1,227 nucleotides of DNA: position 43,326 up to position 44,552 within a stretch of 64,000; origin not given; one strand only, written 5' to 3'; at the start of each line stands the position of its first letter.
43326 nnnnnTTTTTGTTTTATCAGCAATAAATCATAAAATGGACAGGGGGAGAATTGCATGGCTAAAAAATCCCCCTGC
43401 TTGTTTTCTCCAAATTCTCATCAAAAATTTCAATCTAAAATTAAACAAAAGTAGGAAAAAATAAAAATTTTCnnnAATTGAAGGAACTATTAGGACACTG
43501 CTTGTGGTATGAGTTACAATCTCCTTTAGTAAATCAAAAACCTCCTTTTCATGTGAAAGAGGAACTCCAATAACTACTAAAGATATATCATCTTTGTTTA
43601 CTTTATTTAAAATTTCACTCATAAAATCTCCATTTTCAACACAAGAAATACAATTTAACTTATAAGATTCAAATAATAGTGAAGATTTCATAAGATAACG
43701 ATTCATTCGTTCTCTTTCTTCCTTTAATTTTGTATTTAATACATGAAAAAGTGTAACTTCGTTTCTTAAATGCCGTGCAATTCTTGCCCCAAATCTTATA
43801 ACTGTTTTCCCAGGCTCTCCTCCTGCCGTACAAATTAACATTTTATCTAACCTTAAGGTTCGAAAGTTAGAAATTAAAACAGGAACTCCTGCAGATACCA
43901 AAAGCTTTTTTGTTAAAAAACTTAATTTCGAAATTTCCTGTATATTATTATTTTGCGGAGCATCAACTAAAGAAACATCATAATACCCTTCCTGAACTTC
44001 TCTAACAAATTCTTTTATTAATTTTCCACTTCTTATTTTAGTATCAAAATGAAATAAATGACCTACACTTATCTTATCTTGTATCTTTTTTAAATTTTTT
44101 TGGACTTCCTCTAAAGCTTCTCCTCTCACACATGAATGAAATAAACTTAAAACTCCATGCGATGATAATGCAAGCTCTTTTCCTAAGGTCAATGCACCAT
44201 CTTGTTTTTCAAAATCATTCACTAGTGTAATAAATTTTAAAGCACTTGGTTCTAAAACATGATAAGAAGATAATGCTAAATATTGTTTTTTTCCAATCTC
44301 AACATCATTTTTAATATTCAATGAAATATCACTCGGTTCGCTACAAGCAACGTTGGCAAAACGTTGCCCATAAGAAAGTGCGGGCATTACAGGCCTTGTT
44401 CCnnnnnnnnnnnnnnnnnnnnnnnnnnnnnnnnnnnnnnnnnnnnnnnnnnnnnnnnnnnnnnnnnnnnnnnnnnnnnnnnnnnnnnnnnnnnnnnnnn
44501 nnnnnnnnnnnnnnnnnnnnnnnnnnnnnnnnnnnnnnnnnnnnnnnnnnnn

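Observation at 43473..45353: CysA-type ABC ATPase fused to TOBE and two universal-stress-protein domains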

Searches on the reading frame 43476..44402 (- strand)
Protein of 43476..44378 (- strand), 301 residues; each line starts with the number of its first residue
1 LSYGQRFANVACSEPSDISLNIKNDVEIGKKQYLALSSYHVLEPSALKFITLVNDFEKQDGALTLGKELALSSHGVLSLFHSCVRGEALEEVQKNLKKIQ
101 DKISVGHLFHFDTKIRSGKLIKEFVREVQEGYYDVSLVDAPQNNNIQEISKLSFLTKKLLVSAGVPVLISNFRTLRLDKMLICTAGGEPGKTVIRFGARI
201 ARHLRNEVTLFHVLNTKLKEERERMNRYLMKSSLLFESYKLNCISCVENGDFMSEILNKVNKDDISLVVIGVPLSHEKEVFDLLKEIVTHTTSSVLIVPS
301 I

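Call 6: find_homologous_proteins(query=window:43476-44378:-, max_evalue=0.001)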
Query seq(301 aa) (301 aa): 2 proteins with E <= 0.001 among 1855 candidates.
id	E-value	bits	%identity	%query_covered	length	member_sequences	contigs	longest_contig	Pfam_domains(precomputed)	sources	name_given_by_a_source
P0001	8.1e-69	251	43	100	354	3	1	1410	PF00582.33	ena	-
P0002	5.9e-25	107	30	91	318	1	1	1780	PF00582.33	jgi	-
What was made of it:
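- Tried and rejected: A single-sequence search with the C-terminal 301 aa found only 2 homologues among 5.8 billion proteins (call 6), which briefly suggested an orphan module.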

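Call 8: find_encoding_contigs(protein=P0001, flank=10000)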
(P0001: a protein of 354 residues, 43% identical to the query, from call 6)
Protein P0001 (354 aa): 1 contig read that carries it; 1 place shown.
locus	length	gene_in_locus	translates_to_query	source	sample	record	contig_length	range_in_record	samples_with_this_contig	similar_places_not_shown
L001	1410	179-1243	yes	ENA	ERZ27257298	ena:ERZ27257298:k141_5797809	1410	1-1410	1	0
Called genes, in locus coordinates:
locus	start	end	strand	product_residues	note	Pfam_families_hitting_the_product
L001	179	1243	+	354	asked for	PF00582:Usp (weak)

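Call 9: find_encoding_contigs(protein=P0002, flank=10000)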
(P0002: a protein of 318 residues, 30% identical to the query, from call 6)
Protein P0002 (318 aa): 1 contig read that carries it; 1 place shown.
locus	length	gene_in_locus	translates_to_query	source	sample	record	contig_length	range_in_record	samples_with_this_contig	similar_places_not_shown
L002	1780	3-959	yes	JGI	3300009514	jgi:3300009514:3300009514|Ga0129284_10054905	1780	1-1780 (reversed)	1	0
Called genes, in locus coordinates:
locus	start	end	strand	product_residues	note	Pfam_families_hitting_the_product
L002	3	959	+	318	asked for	PF00582:Usp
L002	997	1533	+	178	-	PF01863:YgjP-like, PF10263:SprT-like (weak)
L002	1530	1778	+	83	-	?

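Call 18: find_homologous_proteins(query=A2, max_evalue=0.01)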
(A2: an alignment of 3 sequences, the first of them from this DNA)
Query A2 (3 sequences) (309 aa, profile of the alignment): 10 proteins with E <= 0.01 among 8000 candidates.
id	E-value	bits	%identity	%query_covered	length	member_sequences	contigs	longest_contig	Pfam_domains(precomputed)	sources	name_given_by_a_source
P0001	7.3e-160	549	44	100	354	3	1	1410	PF00582.33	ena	-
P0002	8.7e-138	477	30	100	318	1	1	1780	PF00582.33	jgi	-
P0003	4.1e-65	238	30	99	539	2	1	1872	PF00005.34,PF00582.33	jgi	jgi:ABC-type Fe3+/spermidine/putrescine transport system ATPase subunit/nucleotide-binding universal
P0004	1.7e-59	220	33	97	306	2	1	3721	PF00582.33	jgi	jgi:nucleotide-binding universal stress UspA family protein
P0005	5.2e-58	215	30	99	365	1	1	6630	PF00582.33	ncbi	-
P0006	3.7e-56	209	32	63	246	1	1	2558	PF00582.33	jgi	jgi:sulfate transport system ATP-binding protein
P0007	1.8e-48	183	33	72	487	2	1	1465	PF00005.34,PF00582.33,PF13304.13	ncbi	ncbi:MAG: ATP-binding cassette domain-containing protein, partial [bacterium]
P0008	1.2e-37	148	22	89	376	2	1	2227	PF00582.33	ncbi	-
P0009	7.9e-30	122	26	60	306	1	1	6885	PF00582.33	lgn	-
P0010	3.2e-22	97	24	69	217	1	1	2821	PF00582.33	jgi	-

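Call 19: find_encoding_contigs(protein=P0003, flank=10000)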
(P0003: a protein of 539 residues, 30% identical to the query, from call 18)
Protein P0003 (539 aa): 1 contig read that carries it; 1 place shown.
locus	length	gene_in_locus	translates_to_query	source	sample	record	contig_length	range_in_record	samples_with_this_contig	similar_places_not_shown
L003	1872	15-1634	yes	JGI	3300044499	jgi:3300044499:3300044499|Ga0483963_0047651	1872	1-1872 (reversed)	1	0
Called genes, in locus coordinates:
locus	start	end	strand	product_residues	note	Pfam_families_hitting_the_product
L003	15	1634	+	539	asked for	PF00005:ABC_tran, PF00582:Usp (weak)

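Call 20: find_encoding_contigs(protein=P0005, flank=10000)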
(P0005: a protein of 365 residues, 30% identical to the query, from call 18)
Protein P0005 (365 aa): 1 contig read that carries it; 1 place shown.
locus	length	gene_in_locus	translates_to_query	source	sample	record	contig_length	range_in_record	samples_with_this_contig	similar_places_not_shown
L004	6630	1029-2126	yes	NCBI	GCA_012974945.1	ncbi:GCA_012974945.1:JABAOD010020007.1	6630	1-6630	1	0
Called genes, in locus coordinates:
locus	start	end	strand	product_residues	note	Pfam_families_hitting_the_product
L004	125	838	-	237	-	-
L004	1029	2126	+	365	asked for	PF00582:Usp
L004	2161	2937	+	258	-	PF13489:Methyltransf_23, PF13847:Methyltransf_31, PF08241:Methyltransf_11, PF08242:Methyltransf_12, PF13649:Methyltransf_25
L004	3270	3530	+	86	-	-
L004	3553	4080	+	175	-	-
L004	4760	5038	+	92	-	-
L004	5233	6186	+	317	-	-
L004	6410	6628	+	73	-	?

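Call 21: find_encoding_contigs(protein=P0004, flank=10000)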
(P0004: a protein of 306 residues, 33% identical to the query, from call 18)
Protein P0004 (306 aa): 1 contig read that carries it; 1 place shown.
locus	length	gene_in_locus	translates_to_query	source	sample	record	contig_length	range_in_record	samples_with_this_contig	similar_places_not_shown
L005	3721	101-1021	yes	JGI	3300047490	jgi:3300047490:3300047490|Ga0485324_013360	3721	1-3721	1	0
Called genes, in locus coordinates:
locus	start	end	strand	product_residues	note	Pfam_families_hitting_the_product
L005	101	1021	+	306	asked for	PF00582:Usp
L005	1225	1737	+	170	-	-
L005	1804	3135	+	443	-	PF00089:Trypsin, PF13365:Trypsin_2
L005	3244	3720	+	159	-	?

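Call 22: find_encoding_contigs(protein=P0009, flank=10000)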
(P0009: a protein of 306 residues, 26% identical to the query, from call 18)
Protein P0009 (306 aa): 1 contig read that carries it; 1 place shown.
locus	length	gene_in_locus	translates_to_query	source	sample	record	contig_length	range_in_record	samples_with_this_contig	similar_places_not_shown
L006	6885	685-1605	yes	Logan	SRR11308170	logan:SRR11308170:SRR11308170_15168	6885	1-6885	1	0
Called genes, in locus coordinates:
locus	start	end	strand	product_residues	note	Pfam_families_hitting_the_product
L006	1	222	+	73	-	?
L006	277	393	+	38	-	-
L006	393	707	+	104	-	-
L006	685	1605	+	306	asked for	PF00582:Usp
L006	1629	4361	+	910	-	PF03699:UPF0182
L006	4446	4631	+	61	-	PF13453:Zn_ribbon_TFIIB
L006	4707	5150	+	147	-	-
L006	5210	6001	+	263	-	PF03741:TerC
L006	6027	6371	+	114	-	PF10057:MpsC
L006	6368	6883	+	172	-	?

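Call 30: find_related_loci(query=A5, collection=genome_contigs, flank=8000)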
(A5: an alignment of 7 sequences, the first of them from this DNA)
Query A5 (269 aa) in genome_contigs; peptide patterns used: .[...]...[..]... (x = any residue, [..] = any of these).
130 stretches matched a pattern; 114 encode a relative of the query (tblastn E <= 1e-3); the best 80 are kept; 80 distinct loci.
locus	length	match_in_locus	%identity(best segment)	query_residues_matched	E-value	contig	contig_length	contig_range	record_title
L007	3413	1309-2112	70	1-268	4e-130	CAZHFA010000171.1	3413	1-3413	MAG TPA_asm: uncultured Bdellovibrionales bacterium isolate SRP192927_co10_311 genome assembly, contig: NODE_32683_lengt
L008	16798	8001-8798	44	1-267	2e-68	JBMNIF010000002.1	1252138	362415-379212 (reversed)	MAG: Bdellovibrionota bacterium isolate SBF912LR0HQ0111 contig_39136, whole genome shotgun sequence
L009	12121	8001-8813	36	1-269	3e-51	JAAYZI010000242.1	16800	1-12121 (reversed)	MAG: Deltaproteobacteria bacterium isolate AS06rmzACSIP_307 492898_AS06, whole genome shotgun sequence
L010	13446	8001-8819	31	1-269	8e-44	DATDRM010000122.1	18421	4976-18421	MAG TPA_asm: Anaerolineales bacterium isolate SMAG_U7977 k141_2943663, whole genome shotgun sequence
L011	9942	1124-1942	32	1-268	3e-42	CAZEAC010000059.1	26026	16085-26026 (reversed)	MAG TPA_asm: uncultured Bdellovibrionales bacterium isolate SRP342105_co1_466 genome assembly, contig: NODE_2453_length_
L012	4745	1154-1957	31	1-268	6e-40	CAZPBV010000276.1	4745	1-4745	MAG TPA_asm: uncultured Bdellovibrionales bacterium isolate binchicken_co326_109 genome assembly, contig: NODE_10916_len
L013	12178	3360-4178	32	1-267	2e-39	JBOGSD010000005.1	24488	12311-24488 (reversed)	MAG: bacterium isolate M3-S_metabat2.bin.423 k127_2529952, whole genome shotgun sequence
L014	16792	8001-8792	31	1-267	4e-39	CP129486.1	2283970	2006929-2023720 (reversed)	MAG: Bdellovibrionota bacterium isolate cMAG.10 chromosome, complete genome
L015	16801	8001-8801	31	1-267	1e-38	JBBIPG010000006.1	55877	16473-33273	MAG: Candidatus Fraserbacteria bacterium isolate CYS170214_bin_298 NODE_402_length_55877_cov_2.60355, whole genome shotg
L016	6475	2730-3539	32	1-267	4e-38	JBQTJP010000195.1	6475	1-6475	MAG: Armatimonadota bacterium isolate SAR42 c_000000088128, whole genome shotgun sequence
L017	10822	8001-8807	29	1-267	3e-35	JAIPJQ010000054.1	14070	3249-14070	MAG: Candidatus Neomarinimicrobiota bacterium isolate Tobar14m-G39 Tobar14m-C2733, whole genome shotgun sequence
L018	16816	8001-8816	31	1-268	4e-34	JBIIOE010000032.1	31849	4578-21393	MAG: Bdellovibrionota bacterium isolate ME2002-09-27pf_3300034103_group1_bin185 Rohwer_bin1191_scaffold_667_c1, whole ge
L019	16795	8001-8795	29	1-267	9e-34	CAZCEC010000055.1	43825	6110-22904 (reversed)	MAG TPA_asm: uncultured Anaerolineales bacterium isolate binchicken_co179_60 genome assembly, contig: NODE_2404_length_4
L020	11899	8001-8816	30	1-268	5e-33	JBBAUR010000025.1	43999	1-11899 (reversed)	MAG: Bdellovibrionota bacterium isolate EUL_302 ctg25-EUL_302, whole genome shotgun sequence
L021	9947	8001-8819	31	1-267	3e-36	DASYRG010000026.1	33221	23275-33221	MAG TPA_asm: bacterium isolate SMAG_U4505 k141_651093, whole genome shotgun sequence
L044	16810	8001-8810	27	1-268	6e-21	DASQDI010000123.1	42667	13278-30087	MAG TPA_asm: Blastocatellia bacterium isolate SMAG_U11723 k141_104213, whole genome shotgun sequence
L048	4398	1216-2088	23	14-266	1e-19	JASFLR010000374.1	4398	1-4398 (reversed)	MAG: Anaerolineae bacterium isolate D0817M12metaG_sub_Bin_293 D0817M12metaG_FD_scaffold_4861_c1, whole genome shotgun se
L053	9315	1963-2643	27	61-266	3e-18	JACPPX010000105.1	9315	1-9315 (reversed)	MAG: Chloroflexi bacterium isolate NC_groundwater_638_Ag_B-0.1um_56_24 B_1_S1_Biohub_coassembly_k141_4054275, whole geno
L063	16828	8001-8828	25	1-268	1e-16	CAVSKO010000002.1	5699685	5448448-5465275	MAG: Blastocatellia bacterium isolate MFD09212.bin.1.217 genome assembly, contig: contig_268, whole genome shotgun seque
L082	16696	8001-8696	26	55-268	2e-14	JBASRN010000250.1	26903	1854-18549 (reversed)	MAG: Blastocatellia bacterium isolate MFD13521_ilm_asm_bin1 k127_119516, whole genome shotgun sequence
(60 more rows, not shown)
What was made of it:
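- All 80 loci kept are from MAGs (call 30).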

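Call 31: search_protein_representatives(alignment_id=A2)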
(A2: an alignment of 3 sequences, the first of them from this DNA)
Query: 3 sequences, 311 profile positions. Proteins with E-value up to 0.001 (for the whole library): 1778; up to 1e-10: 522; up to 1e-30: 68. The best 150 are listed.
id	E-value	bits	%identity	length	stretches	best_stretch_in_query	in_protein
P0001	2.3e-160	549.3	-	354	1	1-311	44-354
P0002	2.8e-138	476.8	-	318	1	1-311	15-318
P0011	5.9e-75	268.7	-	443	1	1-310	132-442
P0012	3.5e-73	262.9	-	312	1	1-311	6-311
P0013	1.0e-70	254.8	-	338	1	1-311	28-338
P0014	5.7e-70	252.4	-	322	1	1-310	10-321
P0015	9.4e-70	251.6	-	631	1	4-310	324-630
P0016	1.7e-68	247.6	-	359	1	1-310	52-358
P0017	4.9e-64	232.9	-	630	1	1-309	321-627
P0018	4.9e-63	229.6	-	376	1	1-308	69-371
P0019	5.0e-63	229.6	-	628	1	1-309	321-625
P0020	7.3e-63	229.0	-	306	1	3-309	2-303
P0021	8.8e-63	228.8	-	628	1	1-309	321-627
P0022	2.8e-62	227.1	-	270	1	41-311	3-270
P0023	6.5e-62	225.9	-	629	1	1-310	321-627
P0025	1.5e-59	218.1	-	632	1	1-308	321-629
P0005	1.7e-58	214.7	-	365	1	1-310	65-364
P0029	3.4e-58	213.7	-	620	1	1-310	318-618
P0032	4.0e-56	206.9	-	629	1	26-311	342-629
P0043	2.7e-46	174.6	-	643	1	1-309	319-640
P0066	1.4e-34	136.1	-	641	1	32-308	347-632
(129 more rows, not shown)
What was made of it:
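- About 30 of the 150 best cluster representatives are 617-643 aa with the module at about aa 320-630 (call 31).
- Tried and rejected: The exhaustive profile search found 1778 representatives, 68 of them at E <= 1e-30 (call 31).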

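Call 37: find_homologous_proteins(query=A6, max_evalue=1e-10)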
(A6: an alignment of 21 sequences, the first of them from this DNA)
Query A6 (21 sequences) (269 aa, profile of the alignment): 25 proteins with E <= 1e-10 among 8000 candidates.
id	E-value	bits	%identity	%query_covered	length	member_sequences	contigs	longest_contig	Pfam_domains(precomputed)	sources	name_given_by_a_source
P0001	2.7e-77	278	43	100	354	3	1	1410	PF00582.33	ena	-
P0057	3.0e-63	232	25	99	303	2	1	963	PF00582.33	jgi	jgi:nucleotide-binding universal stress UspA family protein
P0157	4.8e-61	225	25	85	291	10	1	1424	PF00582.33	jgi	jgi:nucleotide-binding universal stress UspA family protein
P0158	5.5e-61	225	22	100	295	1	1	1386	PF00582.33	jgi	jgi:nucleotide-binding universal stress UspA family protein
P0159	4.1e-60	222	25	88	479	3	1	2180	PF00582.33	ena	-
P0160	4.8e-58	215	22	100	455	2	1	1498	PF17850.8,PF00582.33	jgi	jgi:nucleotide-binding universal stress UspA family protein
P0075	3.7e-56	209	22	100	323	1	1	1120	PF00582.33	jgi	jgi:nucleotide-binding universal stress UspA family protein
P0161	4.9e-55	205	25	78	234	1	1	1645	PF00582.33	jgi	jgi:nucleotide-binding universal stress UspA family protein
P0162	6.8e-55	205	29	52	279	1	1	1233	PF00582.33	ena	-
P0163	1.9e-52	197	27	72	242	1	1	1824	PF00582.33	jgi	-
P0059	8.9e-52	194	25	96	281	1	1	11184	PF00582.33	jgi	-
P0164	2.4e-49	186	26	70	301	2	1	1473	PF00582.33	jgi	jgi:nucleotide-binding universal stress UspA family protein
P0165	1.0e-48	184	32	50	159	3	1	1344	PF00582.33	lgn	-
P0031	1.6e-45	174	45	52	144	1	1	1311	PF00582.33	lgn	-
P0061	6.9e-45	172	33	46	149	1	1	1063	PF00582.33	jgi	jgi:sulfate transport system ATP-binding protein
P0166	3.6e-40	156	24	69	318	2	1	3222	PF00582.33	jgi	jgi:nucleotide-binding universal stress UspA family protein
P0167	4.5e-16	77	21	36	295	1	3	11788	PF00582.33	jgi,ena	jgi:nucleotide-binding universal stress UspA family protein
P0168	6.6e-15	74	36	13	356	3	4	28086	PF00582.33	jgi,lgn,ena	jgi:nucleotide-binding universal stress UspA family protein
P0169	3.9e-13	68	31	17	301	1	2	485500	PF00582.33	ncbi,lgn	ncbi:MAG: universal stress protein [Candidatus Acidiferrales bacterium]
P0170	1.3e-12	66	-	-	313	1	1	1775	PF00582.33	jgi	jgi:nucleotide-binding universal stress UspA family protein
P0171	3.2e-12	65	30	15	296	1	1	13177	PF00582.33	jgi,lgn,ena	-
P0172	3.5e-12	65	27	21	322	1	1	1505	PF00582.33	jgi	jgi:nucleotide-binding universal stress UspA family protein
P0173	1.4e-11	63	22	22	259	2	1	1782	PF00582.33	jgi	jgi:nucleotide-binding universal stress UspA family protein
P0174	4.1e-11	61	18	20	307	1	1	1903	PF00582.33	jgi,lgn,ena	-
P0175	4.8e-11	61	-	-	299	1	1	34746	PF00582.33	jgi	jgi:nucleotide-binding universal stress UspA family protein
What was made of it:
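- Tried and rejected: ATPase subunit / nucleotide-binding universal stress UspA family protein' or 'sulfate transport system ATP-binding protein' (calls 18, 37).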

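Call 38: search_protein_families(library=pfam, alignment_id=A6, max_evalue=0.01)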
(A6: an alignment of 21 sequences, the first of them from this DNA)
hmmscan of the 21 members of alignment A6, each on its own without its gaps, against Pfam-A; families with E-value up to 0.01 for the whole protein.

A. member 1, seq(269 aa): 1 family
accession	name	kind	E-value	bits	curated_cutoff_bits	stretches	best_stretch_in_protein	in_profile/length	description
PF00582.32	Usp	-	0.00045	21.2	24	0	146-265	3-139/141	Universal stress protein family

B. families by the number of members that match (of 21 scanned): 3 families
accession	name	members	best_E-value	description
PF00582.32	Usp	20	1.8e-33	Universal stress protein family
PF13531.11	SBP_bac_11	1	0.00013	Bacterial extracellular solute-binding protein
PF03853.21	YjeF_N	1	0.0073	YjeF-related protein N-terminus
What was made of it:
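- On Universal stress protein family (PF00582): Twenty of 21 relatives do pass, best E 1.8e-33 (call 38).
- Checked: 20 of 21 relatives hit Pfam Usp, best E 1.8e-33 (call 38).
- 20/21 relatives hit Pfam Usp (call 38).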

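Call 40: search_solved_structures(query=A6, max_evalue=0.001, show_alignments=2)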
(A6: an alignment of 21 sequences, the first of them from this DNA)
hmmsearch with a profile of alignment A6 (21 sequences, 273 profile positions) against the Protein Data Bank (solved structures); distinct sequences matched with E-value up to 0.001: 17.
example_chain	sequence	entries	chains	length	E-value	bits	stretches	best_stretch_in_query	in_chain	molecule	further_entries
3ab7_A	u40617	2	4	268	3.4e-13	53.1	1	60-266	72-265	Putative uncharacterized protein TTHA0350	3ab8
3loq_A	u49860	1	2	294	2.8e-09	40.2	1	16-137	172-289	universal stress protein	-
1mjh_A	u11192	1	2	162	3.5e-09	39.9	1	173-270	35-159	PROTEIN (ATP-BINDING DOMAIN OF PROTEIN MJ0577)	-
3hgm_A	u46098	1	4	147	8.6e-09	38.7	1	167-268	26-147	Universal Stress Protein TeaD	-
2pfs_A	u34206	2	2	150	5.5e-08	36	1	166-272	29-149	Universal stress protein | Universal stress protein (Usp)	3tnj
3s3t_A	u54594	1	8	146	8.7e-08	35.4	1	211-268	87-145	Nucleotide-binding protein, universal stress protein UspA family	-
7mq5_A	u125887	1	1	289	3.1e-07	33.5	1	16-140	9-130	Universal stress protein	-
3mt0_A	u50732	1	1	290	3.2e-07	33.5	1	16-140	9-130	uncharacterized protein PA1789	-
2dum_A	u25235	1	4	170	1.2e-06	31.6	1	53-139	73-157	Hypothetical protein PH0823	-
1wjg_A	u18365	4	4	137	2.6e-06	30.5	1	167-268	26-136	probable ATP binding protein | Universal stress protein family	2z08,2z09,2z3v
4r2k_A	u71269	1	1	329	2e-05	27.6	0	194-268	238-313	Universal stress protein E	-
4wny_A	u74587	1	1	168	2.2e-05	27.5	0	193-271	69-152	Universal stress protein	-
4r2j_A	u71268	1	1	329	2.7e-05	27.2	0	194-268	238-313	Universal stress protein E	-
3idf_A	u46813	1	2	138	3.9e-05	26.6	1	187-268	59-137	USP-like protein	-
5cb0_A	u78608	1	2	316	4.7e-05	26.4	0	194-268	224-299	Universal stress protein E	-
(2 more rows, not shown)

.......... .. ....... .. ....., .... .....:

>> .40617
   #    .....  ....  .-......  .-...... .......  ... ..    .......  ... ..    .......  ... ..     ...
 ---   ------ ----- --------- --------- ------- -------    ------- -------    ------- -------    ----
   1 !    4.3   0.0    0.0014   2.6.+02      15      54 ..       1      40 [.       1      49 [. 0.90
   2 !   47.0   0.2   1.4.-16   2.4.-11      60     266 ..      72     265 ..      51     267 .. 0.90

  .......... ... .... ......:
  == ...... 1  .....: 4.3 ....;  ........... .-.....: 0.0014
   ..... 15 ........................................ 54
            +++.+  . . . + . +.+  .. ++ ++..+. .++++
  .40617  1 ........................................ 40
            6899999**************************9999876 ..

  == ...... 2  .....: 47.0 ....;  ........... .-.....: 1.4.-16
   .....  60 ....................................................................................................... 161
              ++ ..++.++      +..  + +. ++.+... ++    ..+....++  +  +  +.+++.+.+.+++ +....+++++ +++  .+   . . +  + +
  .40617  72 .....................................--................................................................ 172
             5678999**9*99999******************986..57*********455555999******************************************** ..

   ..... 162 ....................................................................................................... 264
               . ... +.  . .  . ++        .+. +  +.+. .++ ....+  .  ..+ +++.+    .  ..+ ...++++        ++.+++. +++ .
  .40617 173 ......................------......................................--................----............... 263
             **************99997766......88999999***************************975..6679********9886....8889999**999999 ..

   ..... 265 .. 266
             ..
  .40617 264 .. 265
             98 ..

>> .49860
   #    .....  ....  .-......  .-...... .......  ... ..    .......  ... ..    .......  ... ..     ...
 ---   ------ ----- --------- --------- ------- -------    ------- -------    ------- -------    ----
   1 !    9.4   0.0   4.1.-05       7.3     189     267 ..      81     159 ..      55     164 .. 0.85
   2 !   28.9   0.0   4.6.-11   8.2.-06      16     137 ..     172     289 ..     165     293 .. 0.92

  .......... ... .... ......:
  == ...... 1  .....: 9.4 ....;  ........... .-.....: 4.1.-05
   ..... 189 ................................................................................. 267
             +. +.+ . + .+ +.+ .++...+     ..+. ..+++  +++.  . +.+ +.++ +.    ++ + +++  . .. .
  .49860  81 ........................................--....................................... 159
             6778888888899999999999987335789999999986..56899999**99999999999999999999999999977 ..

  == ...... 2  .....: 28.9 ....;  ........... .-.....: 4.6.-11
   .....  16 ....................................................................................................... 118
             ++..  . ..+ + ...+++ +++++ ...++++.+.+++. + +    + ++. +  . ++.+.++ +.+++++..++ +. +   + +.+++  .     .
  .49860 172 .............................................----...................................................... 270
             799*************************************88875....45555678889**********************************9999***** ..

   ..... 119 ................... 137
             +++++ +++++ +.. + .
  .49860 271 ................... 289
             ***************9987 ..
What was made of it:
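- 43854..44246 (-): aa 370-500: USP domain 1 (degenerate, no ATP motif). Family profile positions 16-140 match the USP structures 3loq, 3mt0 and 7mq5 (call 40).
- On Universal stress protein family (PF00582): The family profile against PDB sequences hits USP structures with both halves (call 40).
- The profile hits TTHA0350 at E 3e-13 and other USP structures with both halves (call 40).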
